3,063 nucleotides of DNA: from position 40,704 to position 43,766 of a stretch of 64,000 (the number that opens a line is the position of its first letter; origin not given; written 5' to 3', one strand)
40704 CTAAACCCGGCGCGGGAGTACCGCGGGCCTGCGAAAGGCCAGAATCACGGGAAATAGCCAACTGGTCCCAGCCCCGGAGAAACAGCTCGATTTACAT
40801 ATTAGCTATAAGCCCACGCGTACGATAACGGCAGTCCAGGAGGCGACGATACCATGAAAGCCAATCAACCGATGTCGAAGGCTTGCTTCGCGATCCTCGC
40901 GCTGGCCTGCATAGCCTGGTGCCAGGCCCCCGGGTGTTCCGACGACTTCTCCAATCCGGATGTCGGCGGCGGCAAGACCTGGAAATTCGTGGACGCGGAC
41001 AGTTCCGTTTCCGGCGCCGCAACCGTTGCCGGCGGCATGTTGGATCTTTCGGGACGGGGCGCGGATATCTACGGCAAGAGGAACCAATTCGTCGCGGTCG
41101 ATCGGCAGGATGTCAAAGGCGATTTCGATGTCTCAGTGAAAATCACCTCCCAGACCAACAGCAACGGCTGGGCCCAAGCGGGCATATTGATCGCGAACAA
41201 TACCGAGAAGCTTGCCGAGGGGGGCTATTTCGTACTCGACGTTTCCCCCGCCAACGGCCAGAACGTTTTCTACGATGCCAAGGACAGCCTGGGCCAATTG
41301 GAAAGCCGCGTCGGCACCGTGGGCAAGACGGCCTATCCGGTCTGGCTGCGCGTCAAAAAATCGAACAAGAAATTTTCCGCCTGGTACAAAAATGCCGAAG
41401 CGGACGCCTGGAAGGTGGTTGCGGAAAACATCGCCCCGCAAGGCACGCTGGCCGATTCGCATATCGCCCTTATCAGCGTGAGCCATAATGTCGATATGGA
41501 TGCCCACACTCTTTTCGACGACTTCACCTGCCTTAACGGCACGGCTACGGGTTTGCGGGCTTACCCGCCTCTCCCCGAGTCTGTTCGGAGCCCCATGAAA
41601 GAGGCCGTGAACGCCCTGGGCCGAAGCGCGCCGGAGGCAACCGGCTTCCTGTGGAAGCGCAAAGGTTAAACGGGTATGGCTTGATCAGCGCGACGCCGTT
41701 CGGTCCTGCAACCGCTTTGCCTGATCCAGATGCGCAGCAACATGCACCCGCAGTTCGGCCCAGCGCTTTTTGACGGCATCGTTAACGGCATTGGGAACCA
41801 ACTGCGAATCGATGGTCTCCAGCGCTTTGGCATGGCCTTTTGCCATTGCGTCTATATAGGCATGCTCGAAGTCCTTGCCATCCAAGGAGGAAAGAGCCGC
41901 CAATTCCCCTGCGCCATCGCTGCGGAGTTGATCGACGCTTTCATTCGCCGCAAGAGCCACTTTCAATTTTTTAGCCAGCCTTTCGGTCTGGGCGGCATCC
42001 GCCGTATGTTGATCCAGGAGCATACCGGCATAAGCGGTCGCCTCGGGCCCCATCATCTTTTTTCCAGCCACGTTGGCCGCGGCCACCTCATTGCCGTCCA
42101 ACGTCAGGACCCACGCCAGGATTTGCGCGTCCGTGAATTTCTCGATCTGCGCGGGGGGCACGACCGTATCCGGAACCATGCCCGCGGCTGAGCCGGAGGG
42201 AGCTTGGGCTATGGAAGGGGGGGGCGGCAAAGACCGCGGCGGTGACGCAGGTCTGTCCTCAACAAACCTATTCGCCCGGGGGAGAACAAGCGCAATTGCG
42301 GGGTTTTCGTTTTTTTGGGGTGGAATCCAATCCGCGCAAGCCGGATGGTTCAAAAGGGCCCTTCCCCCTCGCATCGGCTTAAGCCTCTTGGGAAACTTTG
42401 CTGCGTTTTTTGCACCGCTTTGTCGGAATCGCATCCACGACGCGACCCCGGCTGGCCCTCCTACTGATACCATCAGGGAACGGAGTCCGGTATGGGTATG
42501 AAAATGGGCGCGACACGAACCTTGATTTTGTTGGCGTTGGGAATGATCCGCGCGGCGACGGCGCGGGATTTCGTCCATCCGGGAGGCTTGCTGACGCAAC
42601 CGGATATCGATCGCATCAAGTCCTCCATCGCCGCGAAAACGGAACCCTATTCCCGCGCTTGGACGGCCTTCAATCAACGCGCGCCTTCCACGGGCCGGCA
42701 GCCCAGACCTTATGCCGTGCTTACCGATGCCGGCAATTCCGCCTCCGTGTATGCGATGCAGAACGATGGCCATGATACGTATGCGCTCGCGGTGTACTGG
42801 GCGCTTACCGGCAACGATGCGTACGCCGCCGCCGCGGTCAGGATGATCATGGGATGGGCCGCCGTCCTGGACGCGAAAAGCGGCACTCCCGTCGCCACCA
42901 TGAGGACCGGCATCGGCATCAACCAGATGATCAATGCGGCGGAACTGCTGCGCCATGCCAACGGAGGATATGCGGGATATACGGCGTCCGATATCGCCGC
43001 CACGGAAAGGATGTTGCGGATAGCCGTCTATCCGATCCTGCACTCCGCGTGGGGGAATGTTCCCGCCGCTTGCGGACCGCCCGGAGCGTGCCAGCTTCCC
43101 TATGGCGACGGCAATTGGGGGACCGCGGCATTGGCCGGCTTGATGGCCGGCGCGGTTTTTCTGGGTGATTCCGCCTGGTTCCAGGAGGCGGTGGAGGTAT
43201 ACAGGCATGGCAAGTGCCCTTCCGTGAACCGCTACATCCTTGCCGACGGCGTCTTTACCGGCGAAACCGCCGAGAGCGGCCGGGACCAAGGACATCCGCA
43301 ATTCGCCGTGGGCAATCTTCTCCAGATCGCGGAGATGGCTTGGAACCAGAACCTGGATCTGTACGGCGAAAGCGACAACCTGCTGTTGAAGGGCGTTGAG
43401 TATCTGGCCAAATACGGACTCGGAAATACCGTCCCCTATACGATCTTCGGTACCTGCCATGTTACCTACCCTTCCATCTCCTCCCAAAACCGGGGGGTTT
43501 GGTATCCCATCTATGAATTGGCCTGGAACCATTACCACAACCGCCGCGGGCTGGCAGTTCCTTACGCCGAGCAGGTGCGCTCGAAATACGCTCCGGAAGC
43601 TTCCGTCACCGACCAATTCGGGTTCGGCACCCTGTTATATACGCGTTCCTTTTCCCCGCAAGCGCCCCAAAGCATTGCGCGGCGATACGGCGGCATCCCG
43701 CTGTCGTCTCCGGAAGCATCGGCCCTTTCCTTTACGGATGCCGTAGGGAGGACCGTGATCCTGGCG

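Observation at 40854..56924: Secreted glycan-processing locus without SusC/SusD: two alginate-lyase-family paralogues, GH95, a CBM protein, an outer-membrane barrel, an FG-GAP propeller, a PQQ sugar dehydrogenase and DUF1080+isomerase. At least five members end in sorting-domain-like tails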

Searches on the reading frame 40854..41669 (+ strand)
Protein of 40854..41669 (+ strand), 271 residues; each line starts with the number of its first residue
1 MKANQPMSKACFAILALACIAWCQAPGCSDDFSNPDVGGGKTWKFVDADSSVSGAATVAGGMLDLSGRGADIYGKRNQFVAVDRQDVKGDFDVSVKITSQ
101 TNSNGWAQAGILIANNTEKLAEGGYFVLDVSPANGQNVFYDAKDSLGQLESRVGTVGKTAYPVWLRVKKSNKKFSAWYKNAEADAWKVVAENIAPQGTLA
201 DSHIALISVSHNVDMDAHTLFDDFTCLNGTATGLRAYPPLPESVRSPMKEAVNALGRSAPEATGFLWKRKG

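Call 3: search_protein_families(library=pfam, proteins=[window:40854-41669:+], max_evalue=0.01)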
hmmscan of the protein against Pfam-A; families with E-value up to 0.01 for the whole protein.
window:40854-41669:+ (271 aa): 1 family
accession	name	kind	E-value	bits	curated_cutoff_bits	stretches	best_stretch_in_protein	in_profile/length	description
PF17851.8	GH43_C2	-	0.0021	18.2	22.7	1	29-188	1-156/203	Beta xylosidase C-terminal Concanavalin A-like domain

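Call 6: search_protein_families(library=ncbifam, proteins=[window:40854-41669:+], max_evalue=1)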
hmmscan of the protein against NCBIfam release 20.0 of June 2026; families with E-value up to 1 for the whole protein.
window:40854-41669:+ (271 aa): 1 family
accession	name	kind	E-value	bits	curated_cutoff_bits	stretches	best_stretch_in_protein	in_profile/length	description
NF005918.0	PRK07914.1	equivalog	0.018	14.6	420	1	159-213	260-314/321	hypothetical protein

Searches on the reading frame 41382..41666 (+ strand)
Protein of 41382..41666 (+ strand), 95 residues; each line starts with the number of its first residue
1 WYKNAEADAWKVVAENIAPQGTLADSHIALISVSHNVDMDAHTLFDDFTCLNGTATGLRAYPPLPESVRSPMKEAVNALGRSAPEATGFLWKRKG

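Call 33: search_protein_families(library=pfam, proteins=[window:41382-41666:+], max_evalue=10)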
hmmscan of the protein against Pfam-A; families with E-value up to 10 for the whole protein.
seq(95 aa): 0 families

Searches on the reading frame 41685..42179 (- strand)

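Call 53: search_protein_families(library=pfam, proteins=[window:41685-42179:-], max_evalue=0.001)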
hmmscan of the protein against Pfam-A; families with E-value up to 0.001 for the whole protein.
window:41685-42179:- (164 aa): 1 family
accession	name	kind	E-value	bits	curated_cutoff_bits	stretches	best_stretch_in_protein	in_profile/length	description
PF13628.12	DUF4142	-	1e-20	74.8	27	1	16-157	2-138/138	Domain of unknown function (DUF4142)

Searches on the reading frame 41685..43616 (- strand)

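Call 3: search_protein_families(library=pfam, proteins=[window:41685-43616:-], max_evalue=0.01)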
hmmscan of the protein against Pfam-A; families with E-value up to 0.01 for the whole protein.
window:41685-43616:- (643 aa): 1 family
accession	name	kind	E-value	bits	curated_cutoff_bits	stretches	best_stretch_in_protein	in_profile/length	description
PF13628.12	DUF4142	-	3.4e-19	69.9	27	1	495-636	2-138/138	Domain of unknown function (DUF4142)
